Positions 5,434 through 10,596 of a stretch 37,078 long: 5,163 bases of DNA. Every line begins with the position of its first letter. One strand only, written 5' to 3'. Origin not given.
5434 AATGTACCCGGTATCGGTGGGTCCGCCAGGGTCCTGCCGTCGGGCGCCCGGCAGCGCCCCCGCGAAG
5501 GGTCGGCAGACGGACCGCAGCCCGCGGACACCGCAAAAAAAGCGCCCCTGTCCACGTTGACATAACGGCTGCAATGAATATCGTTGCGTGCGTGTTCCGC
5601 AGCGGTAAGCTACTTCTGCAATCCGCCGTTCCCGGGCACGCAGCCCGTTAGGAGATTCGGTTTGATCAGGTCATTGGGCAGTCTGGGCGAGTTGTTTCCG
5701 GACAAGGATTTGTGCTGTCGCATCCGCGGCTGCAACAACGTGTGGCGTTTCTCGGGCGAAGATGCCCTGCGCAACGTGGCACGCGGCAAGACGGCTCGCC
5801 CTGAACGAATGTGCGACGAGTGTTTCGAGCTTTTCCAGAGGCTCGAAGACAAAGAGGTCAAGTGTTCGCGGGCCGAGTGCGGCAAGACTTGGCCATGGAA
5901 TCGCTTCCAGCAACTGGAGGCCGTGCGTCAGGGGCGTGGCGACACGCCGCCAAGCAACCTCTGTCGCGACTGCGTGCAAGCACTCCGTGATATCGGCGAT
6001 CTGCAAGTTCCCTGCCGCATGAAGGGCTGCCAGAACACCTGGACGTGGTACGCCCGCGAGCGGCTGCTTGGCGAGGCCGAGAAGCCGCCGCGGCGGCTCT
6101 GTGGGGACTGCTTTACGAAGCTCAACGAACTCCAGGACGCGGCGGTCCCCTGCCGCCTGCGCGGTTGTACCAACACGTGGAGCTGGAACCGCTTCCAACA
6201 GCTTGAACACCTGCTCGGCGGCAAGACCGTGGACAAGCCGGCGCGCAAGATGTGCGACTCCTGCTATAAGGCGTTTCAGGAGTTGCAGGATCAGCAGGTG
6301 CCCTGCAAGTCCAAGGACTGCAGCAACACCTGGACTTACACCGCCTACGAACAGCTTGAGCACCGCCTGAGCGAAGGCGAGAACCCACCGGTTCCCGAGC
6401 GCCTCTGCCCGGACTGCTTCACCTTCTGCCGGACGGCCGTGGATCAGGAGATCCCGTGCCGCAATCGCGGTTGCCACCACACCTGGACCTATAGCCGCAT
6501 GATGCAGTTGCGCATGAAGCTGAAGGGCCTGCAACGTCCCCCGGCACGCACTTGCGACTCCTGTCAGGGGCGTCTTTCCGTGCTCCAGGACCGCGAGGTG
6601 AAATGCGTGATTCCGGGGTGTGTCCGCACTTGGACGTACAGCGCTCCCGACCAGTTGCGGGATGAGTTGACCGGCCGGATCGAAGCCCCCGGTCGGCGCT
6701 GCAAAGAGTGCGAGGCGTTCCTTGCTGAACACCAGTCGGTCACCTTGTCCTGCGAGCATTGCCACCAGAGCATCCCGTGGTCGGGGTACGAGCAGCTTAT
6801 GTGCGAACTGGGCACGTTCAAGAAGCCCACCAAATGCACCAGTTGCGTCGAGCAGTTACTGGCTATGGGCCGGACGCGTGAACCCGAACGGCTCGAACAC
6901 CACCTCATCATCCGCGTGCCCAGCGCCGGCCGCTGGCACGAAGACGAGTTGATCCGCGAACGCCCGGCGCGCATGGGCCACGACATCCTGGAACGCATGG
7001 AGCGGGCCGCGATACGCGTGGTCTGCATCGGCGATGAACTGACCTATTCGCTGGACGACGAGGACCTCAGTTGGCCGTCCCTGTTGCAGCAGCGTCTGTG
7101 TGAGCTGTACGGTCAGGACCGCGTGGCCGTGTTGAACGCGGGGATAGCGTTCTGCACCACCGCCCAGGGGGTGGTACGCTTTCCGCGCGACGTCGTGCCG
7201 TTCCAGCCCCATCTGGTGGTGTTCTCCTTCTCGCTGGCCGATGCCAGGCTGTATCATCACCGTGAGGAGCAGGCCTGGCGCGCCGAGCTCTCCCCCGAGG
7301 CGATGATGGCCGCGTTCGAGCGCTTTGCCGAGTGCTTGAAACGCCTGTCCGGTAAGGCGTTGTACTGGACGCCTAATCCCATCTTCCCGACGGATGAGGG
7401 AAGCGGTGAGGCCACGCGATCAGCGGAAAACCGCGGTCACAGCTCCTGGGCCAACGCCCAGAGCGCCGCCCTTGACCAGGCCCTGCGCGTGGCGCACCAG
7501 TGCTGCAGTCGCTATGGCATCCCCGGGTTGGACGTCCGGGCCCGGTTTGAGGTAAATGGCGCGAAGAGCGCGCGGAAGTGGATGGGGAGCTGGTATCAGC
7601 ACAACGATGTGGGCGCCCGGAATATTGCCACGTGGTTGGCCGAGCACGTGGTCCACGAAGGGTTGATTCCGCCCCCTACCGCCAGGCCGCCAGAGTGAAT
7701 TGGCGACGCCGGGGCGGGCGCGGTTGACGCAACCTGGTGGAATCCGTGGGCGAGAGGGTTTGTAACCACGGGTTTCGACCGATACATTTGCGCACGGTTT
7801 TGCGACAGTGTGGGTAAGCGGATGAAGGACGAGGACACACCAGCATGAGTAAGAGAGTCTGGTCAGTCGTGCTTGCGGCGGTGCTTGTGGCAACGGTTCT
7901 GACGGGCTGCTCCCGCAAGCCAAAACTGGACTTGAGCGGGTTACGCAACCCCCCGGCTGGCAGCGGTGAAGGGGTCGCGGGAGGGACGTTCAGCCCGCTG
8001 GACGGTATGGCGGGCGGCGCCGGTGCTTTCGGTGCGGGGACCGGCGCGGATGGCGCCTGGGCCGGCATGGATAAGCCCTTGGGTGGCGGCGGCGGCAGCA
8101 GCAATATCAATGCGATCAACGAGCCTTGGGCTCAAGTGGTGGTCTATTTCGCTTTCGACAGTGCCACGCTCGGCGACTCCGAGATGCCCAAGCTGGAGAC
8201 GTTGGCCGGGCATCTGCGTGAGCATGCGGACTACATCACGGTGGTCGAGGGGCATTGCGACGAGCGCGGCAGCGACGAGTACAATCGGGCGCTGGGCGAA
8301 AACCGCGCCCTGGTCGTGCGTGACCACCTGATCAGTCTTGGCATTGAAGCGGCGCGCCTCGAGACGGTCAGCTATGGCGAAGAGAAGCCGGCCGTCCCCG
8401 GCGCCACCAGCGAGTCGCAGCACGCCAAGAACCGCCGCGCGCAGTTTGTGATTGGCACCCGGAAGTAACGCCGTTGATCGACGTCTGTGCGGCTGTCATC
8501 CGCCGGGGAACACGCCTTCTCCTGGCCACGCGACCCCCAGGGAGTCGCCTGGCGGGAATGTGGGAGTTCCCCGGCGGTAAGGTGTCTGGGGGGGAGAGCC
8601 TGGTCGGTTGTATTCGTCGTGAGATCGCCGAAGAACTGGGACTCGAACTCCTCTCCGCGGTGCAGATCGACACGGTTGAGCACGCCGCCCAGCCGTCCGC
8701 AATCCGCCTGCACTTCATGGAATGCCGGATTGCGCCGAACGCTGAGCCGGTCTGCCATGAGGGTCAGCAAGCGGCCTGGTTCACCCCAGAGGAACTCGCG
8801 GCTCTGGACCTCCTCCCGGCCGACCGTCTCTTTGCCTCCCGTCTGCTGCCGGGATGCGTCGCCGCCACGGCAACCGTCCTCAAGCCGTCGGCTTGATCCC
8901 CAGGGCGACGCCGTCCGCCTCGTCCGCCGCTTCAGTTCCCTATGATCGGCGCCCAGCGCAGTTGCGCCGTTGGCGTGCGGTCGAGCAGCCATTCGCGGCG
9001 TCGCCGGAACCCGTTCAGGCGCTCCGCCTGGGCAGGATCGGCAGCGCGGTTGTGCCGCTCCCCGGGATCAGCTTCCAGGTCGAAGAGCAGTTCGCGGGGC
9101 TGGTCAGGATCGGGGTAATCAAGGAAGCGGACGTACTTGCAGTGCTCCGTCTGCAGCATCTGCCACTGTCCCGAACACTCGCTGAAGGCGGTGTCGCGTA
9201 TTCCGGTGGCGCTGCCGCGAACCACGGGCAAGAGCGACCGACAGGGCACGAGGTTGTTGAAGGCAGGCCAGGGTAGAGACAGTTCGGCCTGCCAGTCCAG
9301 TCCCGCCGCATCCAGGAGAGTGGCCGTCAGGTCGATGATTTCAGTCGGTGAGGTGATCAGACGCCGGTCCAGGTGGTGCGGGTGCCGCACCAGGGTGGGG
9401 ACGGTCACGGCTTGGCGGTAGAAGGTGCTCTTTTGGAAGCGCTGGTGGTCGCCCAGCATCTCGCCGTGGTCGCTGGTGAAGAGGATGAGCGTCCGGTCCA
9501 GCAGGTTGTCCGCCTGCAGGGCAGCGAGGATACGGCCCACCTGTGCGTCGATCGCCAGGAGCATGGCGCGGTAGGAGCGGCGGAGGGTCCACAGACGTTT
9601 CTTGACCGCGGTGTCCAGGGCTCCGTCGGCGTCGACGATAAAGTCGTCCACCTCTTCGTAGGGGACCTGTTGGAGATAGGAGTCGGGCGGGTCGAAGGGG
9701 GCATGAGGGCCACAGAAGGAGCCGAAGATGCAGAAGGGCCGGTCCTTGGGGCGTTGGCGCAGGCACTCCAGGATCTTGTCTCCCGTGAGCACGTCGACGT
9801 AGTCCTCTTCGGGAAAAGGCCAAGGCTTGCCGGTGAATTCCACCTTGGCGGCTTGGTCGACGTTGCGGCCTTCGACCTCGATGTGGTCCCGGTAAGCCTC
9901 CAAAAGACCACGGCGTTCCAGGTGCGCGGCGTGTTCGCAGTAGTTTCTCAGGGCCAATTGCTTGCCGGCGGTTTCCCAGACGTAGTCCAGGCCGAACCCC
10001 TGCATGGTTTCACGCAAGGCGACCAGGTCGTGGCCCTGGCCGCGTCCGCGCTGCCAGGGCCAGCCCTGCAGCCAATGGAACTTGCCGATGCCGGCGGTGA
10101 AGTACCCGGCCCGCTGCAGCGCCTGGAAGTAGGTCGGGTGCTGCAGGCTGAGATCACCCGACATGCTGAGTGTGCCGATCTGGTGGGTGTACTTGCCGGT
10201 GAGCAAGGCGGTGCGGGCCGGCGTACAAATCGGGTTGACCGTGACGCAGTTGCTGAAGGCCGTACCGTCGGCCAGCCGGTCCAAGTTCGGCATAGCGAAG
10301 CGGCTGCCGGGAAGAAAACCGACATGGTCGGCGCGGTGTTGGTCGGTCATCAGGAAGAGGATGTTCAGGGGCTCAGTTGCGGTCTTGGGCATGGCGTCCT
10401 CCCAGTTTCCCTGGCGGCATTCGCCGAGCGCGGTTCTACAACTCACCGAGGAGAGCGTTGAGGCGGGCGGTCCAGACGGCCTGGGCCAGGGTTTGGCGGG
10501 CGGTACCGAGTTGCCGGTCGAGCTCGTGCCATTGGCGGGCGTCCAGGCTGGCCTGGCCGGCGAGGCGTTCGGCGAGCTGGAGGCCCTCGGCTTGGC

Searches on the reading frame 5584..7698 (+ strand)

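Call 39: search_protein_families(library=pfam, proteins=[window:5584-7698:+], max_evalue=0.001)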
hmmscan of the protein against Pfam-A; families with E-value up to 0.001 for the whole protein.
window:5584-7698:+ (704 aa): 1 family
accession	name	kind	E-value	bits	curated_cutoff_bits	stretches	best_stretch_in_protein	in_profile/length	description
PF13472.12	Lipase_GDSL_2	-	1.8e-09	38.8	32.9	1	481-661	1-159/178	GDSL-like Lipase/Acylhydrolase family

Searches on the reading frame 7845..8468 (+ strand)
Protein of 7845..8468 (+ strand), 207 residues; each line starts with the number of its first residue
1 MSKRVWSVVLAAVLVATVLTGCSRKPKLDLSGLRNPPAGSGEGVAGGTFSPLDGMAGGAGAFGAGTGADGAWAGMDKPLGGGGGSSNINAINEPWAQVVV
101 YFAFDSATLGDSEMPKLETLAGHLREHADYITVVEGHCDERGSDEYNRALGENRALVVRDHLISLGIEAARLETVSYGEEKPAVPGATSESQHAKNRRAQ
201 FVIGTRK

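Call 39: search_protein_families(library=pfam, proteins=[window:7845-8468:+], max_evalue=0.001)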
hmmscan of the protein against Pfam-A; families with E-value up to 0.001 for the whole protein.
window:7845-8468:+ (207 aa): 1 family
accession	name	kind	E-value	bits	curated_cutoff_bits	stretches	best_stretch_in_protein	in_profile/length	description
PF00691.25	OmpA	-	8.4e-19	68.2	27.2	1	101-193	1-95/98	OmpA family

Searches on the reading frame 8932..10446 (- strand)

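Call 39: search_protein_families(library=pfam, proteins=[window:8932-10446:-], max_evalue=0.001)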
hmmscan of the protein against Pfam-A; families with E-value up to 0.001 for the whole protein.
window:8932-10446:- (504 aa): 4 families
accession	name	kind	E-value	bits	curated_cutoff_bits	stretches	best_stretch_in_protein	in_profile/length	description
PF00884.28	Sulfatase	-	4.3e-43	148.2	25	1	28-382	2-300/301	Sulfatase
PF16347.10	SGSH_C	-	3.3e-07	31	29.3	1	332-475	1-139/154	N-sulphoglucosamine sulphohydrolase, C-terminal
PF01663.27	Phosphodiest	-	4.4e-07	30.2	23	1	31-329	3-221/342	Type I phosphodiesterase / nucleotide pyrophosphatase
PF02995.22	DUF229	-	4.5e-05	22.8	25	1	291-339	305-353/496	Protein of unknown function (DUF229)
